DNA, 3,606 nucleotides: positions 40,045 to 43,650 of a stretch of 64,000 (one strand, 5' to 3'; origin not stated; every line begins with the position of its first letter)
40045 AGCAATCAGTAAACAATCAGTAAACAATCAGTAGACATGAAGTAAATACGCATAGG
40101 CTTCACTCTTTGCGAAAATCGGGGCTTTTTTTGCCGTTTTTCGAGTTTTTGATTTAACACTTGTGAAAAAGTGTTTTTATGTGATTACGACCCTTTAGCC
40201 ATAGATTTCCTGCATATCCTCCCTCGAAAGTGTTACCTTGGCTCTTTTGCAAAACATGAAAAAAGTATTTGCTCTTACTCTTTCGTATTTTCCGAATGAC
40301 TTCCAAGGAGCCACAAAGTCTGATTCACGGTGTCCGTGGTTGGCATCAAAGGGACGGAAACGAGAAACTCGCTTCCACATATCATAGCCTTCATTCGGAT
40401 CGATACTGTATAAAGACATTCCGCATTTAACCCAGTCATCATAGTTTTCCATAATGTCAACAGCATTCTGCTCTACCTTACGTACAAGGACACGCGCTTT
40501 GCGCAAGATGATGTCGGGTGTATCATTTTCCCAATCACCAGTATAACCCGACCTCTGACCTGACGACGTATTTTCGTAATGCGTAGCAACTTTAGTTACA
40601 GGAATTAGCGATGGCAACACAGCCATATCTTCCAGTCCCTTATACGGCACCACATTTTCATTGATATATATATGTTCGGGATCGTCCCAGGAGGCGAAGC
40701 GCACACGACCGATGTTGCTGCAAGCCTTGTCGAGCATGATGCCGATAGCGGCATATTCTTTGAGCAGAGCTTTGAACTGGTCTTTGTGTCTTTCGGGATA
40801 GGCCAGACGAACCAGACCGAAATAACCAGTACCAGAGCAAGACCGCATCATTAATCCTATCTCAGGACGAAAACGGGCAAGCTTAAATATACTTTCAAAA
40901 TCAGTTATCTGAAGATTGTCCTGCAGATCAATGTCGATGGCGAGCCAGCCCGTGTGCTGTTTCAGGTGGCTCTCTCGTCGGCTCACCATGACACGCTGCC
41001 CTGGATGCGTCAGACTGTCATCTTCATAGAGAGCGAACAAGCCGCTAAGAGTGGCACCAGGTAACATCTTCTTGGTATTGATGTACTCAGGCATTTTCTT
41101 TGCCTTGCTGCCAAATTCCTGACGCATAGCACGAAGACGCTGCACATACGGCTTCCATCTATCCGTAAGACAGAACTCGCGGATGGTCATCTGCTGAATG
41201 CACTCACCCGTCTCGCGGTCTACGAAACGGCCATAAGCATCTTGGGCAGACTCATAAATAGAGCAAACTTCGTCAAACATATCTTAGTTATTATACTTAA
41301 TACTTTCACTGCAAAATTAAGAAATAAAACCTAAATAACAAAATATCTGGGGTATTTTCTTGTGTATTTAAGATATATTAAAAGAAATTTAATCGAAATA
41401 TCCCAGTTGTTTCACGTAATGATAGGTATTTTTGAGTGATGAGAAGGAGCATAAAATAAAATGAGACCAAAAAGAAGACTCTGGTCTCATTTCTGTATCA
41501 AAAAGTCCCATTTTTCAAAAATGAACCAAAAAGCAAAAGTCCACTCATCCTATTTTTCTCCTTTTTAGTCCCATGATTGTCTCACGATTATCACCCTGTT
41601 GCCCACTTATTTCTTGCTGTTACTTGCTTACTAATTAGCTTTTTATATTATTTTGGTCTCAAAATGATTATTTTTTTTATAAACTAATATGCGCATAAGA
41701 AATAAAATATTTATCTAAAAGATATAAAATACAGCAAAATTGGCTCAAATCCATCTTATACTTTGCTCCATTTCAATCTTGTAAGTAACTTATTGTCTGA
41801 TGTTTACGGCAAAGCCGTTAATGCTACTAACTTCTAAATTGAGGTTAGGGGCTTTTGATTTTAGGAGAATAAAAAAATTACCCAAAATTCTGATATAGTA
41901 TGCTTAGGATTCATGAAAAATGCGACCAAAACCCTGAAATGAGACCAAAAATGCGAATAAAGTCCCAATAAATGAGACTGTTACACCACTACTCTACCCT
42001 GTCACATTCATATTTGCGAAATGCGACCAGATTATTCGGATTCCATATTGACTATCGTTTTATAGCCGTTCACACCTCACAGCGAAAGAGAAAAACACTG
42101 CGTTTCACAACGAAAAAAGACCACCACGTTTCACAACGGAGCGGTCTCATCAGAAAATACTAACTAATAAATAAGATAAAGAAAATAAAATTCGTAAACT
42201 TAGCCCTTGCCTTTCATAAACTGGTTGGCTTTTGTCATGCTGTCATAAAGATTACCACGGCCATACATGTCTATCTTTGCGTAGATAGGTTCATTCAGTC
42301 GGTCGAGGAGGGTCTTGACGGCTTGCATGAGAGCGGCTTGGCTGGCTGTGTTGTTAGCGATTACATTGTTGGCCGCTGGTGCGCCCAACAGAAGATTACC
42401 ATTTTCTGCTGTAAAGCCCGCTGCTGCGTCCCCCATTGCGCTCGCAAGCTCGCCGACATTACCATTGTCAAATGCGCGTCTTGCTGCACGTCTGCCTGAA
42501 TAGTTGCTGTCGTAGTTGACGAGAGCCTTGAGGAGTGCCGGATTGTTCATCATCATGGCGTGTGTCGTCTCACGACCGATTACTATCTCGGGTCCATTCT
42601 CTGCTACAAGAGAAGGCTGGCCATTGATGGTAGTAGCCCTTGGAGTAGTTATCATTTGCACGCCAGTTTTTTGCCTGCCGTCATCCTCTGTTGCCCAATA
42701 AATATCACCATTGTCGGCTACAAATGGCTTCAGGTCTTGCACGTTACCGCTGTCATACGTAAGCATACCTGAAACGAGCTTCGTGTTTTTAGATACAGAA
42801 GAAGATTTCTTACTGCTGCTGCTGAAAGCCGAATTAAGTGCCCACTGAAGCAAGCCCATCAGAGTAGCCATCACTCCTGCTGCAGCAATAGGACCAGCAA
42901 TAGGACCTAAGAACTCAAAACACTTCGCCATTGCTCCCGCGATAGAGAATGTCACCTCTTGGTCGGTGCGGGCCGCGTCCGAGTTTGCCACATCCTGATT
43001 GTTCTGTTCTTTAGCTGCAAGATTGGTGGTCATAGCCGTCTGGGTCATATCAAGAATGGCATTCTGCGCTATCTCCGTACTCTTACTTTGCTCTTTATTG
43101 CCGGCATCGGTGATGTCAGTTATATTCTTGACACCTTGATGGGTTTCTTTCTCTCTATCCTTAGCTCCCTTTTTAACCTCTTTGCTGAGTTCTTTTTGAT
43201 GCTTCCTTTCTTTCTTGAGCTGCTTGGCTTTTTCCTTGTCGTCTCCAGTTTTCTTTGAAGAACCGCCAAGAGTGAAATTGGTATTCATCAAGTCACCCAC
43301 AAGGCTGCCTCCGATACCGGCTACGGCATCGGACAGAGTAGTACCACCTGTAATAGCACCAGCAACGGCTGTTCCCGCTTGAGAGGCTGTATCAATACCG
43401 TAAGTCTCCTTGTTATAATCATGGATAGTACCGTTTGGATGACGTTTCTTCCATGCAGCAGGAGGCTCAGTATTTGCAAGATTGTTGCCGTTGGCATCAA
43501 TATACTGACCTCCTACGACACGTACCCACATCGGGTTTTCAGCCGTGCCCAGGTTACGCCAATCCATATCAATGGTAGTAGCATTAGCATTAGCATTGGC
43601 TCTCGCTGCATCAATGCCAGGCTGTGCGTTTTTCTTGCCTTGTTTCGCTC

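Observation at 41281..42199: Iteron-rich 0.9-kb non-coding region next to a Prim-Pol gene: candidate phage replication origin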

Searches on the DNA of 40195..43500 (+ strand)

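Call 7: search_dna_similar(query=window:40195-43500:+, collection=phages, mode=near, max_rows=30)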
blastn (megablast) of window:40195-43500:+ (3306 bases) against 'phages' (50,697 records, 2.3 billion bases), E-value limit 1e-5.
No match.

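Call 21: search_rna_families(source=window, start=41150, end=42350, threshold=evalue, max_evalue=10)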
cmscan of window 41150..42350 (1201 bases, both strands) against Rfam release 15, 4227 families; matches with E-value up to 10: 12.
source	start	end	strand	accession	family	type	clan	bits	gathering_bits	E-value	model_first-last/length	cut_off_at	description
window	42113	42161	-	RF02838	Ref55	Gene; sRNA;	-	31.2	43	0.033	1-54/54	no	Enterococcus sRNA 55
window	41455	41493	-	RF03803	MIR1886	Gene; miRNA;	-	20.5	62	0.46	1-52/52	no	MIR1886 microRNA precursor family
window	41478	41530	-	RF03973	mir-5615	Gene; miRNA;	-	20.2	82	0.52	1-61/61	no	mir-5615 microRNA precursor family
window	41340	41432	-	RF01287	snoR27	Gene; snRNA; snoRNA; CD-box;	CL00079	19.4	41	7.9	1-94/94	no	Small nucleolar RNA snoR27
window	41455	41583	-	RF04182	GibS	Gene; sRNA;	-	18.7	115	8.5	1-142/142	no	GibS sRNA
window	41412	41489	+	RF00526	snoMe28S-U3344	Gene; snRNA; snoRNA; CD-box;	-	17.6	50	7.9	1-83/83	no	Small nucleolar RNA Me28S-U3344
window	42113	42233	-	RF02618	SSRC34_2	Gene; sRNA;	-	17.1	48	8.6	1-125/125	no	Streptococcus sRNA 34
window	41718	41779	-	RF00645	MIR169_2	Gene; miRNA;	CL00098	16.6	50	0.46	1-118/118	no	MIR169_2 microRNA precursor family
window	41752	41883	-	RF01794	sok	Gene; antitoxin;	-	16.3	59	0.58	1-157/157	no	sok antitoxin (CssrC)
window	41455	41498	+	RF01577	RNase_P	Gene; ribozyme;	CL00002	16.3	100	7.9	1-626/626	no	Plasmodium RNase_P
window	41480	41532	+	RF03973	mir-5615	Gene; miRNA;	-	16.2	82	5.9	1-61/61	no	mir-5615 microRNA precursor family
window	41647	41668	+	RF03478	mir-630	Gene; miRNA;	-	16.2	90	7.1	26-47/76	no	mir-630 microRNA precursor family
